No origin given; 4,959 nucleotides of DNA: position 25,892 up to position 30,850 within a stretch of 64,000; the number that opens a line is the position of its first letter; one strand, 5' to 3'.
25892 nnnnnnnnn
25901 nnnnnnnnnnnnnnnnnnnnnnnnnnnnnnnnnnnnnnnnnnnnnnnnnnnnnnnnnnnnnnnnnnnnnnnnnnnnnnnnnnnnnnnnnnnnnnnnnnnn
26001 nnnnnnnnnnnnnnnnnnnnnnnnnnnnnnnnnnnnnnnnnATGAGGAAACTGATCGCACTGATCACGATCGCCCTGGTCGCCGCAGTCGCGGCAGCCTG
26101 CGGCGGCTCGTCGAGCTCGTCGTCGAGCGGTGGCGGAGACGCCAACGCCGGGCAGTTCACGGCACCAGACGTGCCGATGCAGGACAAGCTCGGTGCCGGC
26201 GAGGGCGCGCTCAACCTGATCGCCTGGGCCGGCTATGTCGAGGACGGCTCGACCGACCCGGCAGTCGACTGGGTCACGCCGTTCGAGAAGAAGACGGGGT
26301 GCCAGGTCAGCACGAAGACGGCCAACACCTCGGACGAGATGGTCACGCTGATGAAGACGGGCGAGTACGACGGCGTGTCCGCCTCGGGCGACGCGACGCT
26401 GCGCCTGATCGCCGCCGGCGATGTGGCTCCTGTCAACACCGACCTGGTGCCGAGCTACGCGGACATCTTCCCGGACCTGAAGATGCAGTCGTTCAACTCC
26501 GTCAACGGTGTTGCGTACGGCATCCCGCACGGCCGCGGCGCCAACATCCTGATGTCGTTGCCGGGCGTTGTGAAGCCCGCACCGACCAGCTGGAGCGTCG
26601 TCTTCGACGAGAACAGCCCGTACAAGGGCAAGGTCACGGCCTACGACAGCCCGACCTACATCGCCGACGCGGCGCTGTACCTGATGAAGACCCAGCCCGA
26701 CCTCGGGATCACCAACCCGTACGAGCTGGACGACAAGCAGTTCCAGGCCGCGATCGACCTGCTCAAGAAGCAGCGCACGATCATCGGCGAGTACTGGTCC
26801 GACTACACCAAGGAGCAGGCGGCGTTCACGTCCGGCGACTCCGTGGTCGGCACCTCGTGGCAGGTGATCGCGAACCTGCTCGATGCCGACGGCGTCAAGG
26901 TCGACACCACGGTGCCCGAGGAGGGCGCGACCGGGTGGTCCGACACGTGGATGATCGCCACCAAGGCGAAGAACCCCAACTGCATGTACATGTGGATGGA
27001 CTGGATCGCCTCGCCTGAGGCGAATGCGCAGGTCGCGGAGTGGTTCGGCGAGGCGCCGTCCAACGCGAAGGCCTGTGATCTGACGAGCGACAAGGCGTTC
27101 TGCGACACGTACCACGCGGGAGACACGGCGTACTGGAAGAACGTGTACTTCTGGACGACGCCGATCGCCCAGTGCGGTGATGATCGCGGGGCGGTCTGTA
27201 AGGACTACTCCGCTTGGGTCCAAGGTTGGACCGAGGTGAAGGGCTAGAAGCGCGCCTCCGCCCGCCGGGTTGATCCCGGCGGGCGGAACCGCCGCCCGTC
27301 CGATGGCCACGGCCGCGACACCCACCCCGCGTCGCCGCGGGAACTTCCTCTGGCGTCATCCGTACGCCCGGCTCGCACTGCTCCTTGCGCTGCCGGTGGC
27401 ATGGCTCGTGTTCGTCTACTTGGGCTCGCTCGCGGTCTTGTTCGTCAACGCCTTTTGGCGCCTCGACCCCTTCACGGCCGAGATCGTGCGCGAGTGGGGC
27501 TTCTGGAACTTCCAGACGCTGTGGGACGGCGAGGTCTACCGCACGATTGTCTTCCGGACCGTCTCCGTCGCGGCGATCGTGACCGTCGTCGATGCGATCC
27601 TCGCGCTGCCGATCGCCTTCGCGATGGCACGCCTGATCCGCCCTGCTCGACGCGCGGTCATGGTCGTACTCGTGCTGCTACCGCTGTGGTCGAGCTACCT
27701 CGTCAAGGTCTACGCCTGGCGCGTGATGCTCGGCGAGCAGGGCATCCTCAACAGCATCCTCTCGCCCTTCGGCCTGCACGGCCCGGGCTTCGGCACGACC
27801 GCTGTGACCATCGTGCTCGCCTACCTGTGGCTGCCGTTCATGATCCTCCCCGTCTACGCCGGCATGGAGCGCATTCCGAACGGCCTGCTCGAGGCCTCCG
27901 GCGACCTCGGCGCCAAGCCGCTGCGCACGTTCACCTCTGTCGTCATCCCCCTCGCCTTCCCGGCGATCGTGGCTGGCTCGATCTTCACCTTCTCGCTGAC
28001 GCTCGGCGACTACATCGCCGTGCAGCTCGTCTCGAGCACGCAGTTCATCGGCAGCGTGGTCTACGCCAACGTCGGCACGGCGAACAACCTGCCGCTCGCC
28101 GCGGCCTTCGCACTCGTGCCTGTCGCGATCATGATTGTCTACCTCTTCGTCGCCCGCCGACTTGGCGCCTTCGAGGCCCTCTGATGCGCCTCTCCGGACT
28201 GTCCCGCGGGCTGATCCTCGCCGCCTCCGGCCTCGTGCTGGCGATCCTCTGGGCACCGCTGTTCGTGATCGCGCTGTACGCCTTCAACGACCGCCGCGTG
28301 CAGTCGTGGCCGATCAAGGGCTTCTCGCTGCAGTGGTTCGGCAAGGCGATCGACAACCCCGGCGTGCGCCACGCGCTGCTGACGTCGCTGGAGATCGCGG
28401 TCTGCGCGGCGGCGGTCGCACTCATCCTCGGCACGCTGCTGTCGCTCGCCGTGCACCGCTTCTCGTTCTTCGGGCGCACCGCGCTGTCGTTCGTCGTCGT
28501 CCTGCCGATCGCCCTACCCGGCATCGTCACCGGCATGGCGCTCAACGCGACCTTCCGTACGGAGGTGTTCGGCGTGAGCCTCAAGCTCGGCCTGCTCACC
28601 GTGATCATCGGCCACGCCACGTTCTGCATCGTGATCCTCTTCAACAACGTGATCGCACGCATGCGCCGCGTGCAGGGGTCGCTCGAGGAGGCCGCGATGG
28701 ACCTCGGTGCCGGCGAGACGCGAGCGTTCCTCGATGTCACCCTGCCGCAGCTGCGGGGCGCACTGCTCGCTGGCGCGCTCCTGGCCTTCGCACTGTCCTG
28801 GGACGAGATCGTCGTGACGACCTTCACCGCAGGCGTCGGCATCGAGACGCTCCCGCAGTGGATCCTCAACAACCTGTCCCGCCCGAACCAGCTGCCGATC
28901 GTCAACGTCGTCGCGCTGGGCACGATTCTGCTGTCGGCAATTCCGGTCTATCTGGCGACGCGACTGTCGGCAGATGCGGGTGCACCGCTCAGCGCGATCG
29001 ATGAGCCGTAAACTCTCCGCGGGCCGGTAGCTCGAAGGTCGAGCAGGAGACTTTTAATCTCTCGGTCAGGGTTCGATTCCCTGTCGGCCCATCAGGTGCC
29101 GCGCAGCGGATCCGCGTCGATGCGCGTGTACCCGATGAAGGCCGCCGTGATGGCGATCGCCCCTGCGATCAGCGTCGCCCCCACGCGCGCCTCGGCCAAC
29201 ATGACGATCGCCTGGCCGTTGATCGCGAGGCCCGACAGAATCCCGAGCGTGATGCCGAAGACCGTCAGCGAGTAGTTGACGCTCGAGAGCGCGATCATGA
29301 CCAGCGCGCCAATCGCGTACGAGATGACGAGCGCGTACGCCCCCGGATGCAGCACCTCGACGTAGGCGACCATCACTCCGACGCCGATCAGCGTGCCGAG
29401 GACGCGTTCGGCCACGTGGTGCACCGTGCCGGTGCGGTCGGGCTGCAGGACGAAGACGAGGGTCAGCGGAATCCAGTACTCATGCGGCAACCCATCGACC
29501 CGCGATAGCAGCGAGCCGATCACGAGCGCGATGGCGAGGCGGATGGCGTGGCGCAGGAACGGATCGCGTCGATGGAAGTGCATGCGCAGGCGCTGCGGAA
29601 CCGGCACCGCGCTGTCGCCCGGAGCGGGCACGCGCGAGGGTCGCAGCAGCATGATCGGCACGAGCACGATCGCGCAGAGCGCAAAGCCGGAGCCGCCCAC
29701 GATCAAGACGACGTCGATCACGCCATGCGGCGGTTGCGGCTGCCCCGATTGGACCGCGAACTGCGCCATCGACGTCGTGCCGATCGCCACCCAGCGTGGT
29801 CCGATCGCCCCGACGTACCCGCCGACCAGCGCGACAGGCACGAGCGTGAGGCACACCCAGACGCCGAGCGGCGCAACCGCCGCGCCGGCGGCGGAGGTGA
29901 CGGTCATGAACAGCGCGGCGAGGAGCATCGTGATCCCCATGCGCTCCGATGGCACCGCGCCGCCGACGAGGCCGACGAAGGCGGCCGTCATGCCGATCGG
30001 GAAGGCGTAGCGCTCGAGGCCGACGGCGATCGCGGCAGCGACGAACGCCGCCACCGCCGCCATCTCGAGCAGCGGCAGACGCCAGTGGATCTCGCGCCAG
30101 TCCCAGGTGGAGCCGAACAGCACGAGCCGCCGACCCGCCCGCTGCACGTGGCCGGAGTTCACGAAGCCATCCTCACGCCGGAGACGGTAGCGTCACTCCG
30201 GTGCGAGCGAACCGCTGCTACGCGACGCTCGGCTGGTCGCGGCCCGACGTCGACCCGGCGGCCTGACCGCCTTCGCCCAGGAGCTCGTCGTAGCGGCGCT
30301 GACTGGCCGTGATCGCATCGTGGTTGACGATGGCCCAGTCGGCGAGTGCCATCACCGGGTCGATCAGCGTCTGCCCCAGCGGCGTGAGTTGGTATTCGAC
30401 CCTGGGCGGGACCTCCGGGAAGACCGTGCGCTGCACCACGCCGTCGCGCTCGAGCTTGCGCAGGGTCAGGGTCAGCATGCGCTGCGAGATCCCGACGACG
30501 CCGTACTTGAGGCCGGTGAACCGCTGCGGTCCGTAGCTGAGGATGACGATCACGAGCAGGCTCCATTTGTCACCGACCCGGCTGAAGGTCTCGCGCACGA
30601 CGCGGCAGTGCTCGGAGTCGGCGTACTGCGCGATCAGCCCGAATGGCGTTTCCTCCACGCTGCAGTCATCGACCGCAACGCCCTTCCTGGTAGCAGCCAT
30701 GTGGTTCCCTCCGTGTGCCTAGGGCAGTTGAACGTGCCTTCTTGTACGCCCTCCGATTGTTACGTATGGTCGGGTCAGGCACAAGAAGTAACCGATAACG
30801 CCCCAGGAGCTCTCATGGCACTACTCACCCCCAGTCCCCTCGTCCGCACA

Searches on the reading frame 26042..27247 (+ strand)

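Call 15: search_protein_families(library=pfam, proteins=[window:26042-27247:+], max_evalue=0.001)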
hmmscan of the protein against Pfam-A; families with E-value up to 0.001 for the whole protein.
window:26042-27247:+ (401 aa): 3 families
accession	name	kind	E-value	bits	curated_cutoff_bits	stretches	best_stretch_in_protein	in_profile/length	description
PF13416.11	SBP_bac_8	-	4.3e-19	69.8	27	1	77-345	2-266/279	Bacterial extracellular solute-binding protein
PF13343.11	SBP_bac_6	-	3e-11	43.7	24.6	1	118-345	20-224/245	Bacterial extracellular solute-binding protein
PF01547.30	SBP_bac_1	-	6.4e-07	30.1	26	1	77-328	13-306/307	Bacterial extracellular solute-binding protein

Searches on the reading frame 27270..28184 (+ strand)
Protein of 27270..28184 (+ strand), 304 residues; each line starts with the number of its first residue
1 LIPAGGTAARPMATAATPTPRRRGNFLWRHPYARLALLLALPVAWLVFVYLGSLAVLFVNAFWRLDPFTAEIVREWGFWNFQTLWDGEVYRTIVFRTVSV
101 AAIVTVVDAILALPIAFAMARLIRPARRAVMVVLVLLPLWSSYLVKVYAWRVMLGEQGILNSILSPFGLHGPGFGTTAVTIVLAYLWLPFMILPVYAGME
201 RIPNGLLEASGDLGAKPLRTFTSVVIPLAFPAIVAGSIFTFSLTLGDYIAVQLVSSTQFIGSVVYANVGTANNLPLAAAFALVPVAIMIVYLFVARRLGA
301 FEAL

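Call 15: search_protein_families(library=pfam, proteins=[window:27270-28184:+], max_evalue=0.001)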
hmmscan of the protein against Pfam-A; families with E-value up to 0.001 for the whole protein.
window:27270-28184:+ (304 aa): 1 family
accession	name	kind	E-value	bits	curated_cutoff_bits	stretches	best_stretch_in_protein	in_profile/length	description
PF00528.27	BPD_transp_1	-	4.8e-12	46.4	26.4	1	105-297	22-173/184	Binding-protein-dependent transport system inner membrane component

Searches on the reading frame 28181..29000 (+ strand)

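Call 72: search_protein_families(library=pfam, proteins=[window:28181-29000:+], max_evalue=0.001)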
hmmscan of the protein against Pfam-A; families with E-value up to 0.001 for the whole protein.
window:28181-29000:+ (273 aa): 1 family
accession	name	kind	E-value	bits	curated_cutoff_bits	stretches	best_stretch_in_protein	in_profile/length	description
PF00528.27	BPD_transp_1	-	5.1e-12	46.3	26.4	1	84-262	5-178/184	Binding-protein-dependent transport system inner membrane component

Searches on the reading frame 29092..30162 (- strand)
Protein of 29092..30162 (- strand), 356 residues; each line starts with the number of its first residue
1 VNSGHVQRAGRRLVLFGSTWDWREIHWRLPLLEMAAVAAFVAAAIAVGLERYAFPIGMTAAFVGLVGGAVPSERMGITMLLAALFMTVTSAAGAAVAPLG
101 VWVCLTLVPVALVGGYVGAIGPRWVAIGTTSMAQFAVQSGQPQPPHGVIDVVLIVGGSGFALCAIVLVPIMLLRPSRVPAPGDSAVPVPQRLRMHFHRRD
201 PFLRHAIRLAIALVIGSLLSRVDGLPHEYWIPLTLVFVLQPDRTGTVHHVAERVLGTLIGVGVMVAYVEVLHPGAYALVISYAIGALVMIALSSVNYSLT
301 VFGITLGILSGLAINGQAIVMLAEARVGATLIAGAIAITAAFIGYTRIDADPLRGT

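Call 15: search_protein_families(library=pfam, proteins=[window:29092-30162:-], max_evalue=0.001)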
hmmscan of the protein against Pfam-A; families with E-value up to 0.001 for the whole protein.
window:29092-30162:- (356 aa): 2 families
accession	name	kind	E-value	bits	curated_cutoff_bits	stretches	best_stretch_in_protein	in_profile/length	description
PF13515.12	FUSC_2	-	5.4e-19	69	25.6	1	217-339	3-125/126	Fusaric acid resistance protein-like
PF04632.18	FUSC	-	0.00069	18.8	30.9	1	203-332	2-137/660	Fusaric acid resistance protein family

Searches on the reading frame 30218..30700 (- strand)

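Call 15: search_protein_families(library=pfam, proteins=[window:30218-30700:-], max_evalue=0.001)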
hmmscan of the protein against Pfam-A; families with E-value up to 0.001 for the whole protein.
window:30218-30700:- (160 aa): 1 family
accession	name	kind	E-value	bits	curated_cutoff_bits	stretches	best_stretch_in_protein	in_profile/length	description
PF01638.23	HxlR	-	3e-26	91.5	20.8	1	42-125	2-85/91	HxlR-like helix-turn-helix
